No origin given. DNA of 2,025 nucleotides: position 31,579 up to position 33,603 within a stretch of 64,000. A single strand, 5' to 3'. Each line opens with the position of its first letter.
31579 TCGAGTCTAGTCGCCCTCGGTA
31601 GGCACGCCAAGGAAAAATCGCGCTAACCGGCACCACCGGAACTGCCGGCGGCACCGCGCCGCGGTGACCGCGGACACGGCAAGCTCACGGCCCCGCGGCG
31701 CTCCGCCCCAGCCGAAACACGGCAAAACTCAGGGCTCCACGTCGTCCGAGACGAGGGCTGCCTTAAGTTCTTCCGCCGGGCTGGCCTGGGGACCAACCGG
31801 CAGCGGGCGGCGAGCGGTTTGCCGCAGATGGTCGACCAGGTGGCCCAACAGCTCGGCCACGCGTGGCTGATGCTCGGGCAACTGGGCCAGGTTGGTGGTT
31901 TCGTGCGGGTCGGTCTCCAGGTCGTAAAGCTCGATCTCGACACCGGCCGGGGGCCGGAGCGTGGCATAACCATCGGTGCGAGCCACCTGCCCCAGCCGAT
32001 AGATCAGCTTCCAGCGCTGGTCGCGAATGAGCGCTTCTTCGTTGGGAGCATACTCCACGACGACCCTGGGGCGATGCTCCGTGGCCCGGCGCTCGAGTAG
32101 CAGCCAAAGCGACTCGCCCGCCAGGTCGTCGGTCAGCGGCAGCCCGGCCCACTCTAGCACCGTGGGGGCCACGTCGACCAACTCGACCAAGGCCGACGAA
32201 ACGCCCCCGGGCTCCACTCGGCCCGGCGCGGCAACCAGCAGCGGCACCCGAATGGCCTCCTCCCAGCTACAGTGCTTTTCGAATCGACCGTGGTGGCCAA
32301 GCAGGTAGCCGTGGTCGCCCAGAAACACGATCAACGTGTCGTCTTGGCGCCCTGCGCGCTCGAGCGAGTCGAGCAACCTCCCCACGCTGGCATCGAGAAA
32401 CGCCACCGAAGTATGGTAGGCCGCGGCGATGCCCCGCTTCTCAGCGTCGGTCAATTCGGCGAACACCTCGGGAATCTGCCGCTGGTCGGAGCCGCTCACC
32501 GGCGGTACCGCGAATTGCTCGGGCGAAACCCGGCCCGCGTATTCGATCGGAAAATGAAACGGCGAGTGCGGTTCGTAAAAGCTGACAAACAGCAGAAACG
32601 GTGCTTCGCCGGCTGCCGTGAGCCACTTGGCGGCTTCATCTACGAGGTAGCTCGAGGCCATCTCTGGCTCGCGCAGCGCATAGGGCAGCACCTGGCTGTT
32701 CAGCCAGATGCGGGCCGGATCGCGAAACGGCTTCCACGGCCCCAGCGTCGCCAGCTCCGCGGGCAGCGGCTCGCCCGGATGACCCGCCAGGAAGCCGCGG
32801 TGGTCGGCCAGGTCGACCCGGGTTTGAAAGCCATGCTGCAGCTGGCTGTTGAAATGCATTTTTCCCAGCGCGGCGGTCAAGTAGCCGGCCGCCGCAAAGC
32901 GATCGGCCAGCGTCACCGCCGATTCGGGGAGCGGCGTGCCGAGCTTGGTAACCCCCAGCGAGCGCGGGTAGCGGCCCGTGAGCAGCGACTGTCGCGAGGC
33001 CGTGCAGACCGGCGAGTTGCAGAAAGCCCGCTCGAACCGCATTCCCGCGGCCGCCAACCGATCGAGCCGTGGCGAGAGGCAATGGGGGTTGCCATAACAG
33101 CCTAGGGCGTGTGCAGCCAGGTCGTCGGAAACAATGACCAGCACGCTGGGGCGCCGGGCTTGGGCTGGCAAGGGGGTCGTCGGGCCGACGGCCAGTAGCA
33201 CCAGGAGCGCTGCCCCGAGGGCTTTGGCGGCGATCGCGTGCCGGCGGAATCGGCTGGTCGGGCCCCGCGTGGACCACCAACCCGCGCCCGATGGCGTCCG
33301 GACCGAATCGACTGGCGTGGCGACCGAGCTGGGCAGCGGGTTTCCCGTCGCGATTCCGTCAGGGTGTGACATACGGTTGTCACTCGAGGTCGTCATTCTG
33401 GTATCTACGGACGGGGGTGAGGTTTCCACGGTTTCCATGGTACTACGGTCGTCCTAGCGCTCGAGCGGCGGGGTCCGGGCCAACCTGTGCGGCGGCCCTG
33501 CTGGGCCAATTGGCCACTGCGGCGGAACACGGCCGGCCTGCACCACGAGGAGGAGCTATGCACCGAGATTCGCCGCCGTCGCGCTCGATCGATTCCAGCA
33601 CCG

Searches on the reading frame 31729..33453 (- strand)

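Call 85: search_protein_families(library=pfam, proteins=[window:31729-33453:-], max_evalue=0.001)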
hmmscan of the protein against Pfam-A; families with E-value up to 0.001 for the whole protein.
window:31729-33453:- (574 aa): 3 families
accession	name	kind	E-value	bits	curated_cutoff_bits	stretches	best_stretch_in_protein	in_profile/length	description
PF00884.28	Sulfatase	-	5.6e-53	180.6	25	1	102-437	1-300/301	Sulfatase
PF16347.10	SGSH_C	-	4.4e-20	72.8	29.3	1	386-541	1-150/154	N-sulphoglucosamine sulphohydrolase, C-terminal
PF01663.27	Phosphodiest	-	5.8e-09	36.4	23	1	275-383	145-221/342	Type I phosphodiesterase / nucleotide pyrophosphatase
